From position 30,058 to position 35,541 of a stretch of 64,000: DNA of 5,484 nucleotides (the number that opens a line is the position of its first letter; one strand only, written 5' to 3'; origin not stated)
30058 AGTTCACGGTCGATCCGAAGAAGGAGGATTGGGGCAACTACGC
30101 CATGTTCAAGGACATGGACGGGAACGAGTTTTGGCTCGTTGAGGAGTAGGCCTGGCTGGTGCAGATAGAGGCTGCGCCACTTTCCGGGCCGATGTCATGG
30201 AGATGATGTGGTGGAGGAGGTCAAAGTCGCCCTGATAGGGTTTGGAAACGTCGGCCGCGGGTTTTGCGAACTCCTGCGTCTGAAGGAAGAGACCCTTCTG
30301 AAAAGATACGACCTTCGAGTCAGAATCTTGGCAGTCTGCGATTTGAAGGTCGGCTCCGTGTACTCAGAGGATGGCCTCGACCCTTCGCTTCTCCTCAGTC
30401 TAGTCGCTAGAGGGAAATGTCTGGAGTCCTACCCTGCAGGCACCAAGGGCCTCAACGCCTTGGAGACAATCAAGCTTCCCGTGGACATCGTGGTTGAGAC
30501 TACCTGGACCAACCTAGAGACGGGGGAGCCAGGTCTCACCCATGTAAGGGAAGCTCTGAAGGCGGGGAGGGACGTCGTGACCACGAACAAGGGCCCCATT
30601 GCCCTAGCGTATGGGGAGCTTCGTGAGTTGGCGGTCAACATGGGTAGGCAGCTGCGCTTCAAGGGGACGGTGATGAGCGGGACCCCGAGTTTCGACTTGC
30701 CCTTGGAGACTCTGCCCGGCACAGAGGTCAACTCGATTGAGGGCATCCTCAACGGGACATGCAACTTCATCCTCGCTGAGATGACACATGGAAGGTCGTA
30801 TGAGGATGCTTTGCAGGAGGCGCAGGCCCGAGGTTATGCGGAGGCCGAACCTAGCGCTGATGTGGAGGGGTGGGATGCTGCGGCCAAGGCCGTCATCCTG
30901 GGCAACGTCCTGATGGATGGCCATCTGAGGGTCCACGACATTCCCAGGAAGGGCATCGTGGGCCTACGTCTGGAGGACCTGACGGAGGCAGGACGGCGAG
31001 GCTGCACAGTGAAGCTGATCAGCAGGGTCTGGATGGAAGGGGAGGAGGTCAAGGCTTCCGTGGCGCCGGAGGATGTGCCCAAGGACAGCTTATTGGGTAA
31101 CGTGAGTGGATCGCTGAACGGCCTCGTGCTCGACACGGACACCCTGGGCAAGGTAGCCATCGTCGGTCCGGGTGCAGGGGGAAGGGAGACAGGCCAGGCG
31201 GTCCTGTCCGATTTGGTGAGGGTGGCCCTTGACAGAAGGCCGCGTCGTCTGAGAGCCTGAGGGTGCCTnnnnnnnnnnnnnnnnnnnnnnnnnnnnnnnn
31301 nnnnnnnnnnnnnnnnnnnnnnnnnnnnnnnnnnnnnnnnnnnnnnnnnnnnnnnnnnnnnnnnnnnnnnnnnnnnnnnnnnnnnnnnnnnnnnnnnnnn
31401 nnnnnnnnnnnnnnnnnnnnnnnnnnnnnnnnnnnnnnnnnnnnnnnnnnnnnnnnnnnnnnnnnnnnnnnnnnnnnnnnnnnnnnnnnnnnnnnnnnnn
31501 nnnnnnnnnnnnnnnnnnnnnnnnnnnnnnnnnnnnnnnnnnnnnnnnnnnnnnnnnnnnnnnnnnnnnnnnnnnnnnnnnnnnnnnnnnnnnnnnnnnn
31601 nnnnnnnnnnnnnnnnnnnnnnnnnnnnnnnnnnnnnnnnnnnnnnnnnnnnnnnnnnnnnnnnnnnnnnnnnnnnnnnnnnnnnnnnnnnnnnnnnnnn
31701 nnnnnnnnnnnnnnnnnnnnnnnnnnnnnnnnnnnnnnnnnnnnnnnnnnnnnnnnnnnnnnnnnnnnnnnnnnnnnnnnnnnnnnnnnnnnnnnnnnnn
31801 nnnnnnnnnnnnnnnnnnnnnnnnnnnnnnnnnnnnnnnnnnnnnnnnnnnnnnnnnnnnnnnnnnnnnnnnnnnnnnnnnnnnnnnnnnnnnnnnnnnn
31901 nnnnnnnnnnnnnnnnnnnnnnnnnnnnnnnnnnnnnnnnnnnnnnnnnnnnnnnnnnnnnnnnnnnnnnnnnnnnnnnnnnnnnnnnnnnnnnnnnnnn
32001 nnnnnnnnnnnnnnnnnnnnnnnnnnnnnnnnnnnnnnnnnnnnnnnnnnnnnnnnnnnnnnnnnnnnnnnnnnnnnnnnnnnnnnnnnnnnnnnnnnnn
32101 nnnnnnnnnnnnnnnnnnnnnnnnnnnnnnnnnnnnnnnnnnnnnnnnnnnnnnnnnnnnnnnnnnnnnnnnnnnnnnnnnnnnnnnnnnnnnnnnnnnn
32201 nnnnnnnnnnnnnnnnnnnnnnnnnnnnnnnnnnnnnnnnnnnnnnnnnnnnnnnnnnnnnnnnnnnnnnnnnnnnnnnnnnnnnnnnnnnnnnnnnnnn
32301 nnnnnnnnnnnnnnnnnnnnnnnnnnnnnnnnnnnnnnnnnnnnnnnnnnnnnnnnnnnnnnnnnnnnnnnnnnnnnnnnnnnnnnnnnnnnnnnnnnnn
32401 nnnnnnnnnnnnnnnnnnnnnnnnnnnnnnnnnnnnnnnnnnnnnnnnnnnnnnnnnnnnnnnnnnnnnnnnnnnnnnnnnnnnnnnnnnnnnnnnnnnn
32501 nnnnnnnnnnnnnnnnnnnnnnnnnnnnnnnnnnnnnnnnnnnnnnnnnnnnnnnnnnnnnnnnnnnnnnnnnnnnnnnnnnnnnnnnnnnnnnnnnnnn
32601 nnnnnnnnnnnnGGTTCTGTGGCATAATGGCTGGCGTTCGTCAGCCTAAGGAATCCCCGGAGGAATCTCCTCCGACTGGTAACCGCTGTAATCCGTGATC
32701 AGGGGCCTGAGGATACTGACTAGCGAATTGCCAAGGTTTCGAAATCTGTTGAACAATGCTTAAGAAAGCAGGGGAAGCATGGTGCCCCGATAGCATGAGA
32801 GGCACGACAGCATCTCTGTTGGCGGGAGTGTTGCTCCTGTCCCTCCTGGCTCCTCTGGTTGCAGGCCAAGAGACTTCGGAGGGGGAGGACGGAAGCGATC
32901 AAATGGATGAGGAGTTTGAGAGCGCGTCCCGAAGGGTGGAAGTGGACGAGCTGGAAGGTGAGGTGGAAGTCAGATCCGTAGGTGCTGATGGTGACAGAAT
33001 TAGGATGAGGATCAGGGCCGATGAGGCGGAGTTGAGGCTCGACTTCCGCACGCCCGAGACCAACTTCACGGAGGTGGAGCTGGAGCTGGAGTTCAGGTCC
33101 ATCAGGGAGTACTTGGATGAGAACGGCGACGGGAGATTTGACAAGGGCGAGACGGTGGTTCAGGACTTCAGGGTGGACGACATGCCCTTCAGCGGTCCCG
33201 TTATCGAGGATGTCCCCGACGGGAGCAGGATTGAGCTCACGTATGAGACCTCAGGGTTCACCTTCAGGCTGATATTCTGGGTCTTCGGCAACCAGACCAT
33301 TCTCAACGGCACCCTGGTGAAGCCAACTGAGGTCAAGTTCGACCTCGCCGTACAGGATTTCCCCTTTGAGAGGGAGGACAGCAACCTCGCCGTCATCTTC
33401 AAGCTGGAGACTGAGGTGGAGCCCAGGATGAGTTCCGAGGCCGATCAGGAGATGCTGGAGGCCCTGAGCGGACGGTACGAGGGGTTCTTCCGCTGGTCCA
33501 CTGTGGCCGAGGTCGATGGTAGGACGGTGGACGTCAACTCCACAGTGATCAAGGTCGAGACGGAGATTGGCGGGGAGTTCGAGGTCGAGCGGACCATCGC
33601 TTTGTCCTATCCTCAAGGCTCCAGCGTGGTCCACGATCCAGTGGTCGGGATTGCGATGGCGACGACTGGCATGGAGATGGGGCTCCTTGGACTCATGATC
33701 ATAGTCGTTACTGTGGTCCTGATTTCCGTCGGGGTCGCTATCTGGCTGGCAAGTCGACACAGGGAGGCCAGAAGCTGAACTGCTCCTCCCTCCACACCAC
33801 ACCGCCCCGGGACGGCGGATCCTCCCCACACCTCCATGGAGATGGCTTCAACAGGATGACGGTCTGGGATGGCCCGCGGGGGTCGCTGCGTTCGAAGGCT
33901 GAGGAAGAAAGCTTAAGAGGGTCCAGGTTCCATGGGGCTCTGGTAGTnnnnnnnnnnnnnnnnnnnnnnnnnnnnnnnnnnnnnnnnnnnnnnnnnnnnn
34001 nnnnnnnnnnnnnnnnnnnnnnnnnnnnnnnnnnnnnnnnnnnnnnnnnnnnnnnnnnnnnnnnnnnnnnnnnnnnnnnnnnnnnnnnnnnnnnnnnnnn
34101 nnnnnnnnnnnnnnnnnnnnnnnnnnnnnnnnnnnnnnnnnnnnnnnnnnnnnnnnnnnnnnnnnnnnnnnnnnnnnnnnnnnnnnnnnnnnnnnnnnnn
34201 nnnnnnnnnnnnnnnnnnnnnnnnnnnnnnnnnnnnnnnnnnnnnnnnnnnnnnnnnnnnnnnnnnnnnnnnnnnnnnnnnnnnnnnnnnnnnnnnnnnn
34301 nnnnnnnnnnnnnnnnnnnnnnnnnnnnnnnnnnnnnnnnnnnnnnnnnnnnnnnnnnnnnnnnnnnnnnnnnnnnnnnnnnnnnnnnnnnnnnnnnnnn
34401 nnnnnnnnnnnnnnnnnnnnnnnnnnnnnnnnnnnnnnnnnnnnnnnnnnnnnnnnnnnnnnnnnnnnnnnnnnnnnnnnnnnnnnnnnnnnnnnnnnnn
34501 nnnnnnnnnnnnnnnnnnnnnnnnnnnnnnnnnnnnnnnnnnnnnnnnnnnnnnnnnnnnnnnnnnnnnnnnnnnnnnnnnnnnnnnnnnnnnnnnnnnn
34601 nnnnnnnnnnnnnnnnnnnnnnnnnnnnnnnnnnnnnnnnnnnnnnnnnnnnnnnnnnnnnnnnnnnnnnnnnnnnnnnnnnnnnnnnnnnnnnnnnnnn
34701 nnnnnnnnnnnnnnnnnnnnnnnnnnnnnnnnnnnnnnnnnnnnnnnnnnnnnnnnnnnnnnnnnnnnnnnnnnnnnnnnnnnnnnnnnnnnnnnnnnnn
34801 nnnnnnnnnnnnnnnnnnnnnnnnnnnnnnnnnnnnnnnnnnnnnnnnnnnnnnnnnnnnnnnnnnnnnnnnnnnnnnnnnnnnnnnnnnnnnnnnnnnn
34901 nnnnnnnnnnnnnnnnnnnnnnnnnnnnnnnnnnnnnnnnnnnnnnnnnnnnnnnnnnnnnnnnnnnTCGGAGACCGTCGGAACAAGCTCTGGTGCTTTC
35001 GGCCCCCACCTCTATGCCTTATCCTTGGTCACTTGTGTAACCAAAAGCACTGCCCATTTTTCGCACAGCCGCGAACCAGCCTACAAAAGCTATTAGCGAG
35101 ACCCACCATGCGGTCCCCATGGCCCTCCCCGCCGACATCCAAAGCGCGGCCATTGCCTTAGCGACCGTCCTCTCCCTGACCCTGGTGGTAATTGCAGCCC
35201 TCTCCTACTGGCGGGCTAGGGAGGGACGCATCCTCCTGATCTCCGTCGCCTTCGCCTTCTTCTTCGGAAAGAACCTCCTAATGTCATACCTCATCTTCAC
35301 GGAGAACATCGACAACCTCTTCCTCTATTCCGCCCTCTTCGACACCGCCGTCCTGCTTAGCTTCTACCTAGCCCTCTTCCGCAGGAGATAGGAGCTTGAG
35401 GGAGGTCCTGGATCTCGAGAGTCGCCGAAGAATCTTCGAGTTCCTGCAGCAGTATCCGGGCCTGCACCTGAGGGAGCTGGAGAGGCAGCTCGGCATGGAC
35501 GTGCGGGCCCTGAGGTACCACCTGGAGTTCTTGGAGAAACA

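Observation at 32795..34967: Tandem pair of paralogous tail-anchored, acidic, sequon-rich surface proteins with EF-hand/dockerin-like DxDxDG loops (third paralog at 56029-57327)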

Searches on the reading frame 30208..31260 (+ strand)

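Call 23: search_protein_families(library=pfam, proteins=[window:30208-31260:+], max_evalue=0.01)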
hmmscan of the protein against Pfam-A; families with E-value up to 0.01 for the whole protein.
window:30208-31260:+ (350 aa): 3 families
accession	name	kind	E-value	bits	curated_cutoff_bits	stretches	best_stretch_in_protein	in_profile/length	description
PF00742.24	Homoserine_dh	-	2.2e-54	184.3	22.9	1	166-337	7-173/173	Homoserine dehydrogenase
PF03447.22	NAD_binding_3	-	4.2e-08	34.3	24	1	11-151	1-115/116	Homoserine dehydrogenase, NAD binding domain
PF00208.27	ELFV_dehydrog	-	0.00063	20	23.4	1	3-96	31-116/241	Glutamate/Leucine/Phenylalanine/Valine dehydrogenase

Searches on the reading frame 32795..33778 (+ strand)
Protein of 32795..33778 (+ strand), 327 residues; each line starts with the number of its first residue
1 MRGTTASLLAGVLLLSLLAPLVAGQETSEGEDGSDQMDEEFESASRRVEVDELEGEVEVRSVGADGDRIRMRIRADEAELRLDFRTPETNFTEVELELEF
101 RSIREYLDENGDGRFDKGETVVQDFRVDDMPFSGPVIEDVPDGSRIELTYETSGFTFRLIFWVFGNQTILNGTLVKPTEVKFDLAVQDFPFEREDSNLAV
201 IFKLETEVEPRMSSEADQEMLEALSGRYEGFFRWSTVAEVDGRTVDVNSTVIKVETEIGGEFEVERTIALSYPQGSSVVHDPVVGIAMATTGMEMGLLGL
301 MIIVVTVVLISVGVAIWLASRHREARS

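Call 4: search_protein_families(library=pfam, proteins=[window:32795-33778:+], max_evalue=1)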
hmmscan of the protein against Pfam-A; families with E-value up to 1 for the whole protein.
window:32795-33778:+ (327 aa): 4 families
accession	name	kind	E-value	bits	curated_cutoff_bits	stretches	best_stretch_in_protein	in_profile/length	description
PF23379.1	DUF7096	-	0.0055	17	27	1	1-46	1-43/208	Domain of unknown function (DUF7096)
PF20009.4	GEVED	-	0.058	14.7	24.4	1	106-188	5-74/78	GEVED domain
PF16480.10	DUF5057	-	0.1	12.4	27.9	0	103-121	156-174/378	Domain of unknown function (DUF5057)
PF23274.1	DUF7077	-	0.21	11.8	27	1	44-158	10-114/122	Domain of unknown function (DUF7077)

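Call 5: search_protein_families(library=ncbifam, proteins=[window:32795-33778:+], max_evalue=1)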
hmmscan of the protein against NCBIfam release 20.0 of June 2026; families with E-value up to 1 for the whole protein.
window:32795-33778:+ (327 aa): 0 families

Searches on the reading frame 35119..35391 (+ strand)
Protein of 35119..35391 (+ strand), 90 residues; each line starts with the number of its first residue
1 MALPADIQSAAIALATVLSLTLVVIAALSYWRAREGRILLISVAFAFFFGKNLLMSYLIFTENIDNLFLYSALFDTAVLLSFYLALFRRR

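Call 23: search_protein_families(library=pfam, proteins=[window:35119-35391:+], max_evalue=0.01)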
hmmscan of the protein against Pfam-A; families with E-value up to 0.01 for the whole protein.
window:35119-35391:+ (90 aa): 1 family
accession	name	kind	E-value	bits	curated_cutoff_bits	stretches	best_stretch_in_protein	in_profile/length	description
PF24283.1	DUF7471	-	9.9e-05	22.7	27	1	9-54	4-49/86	Family of unknown function (DUF7471)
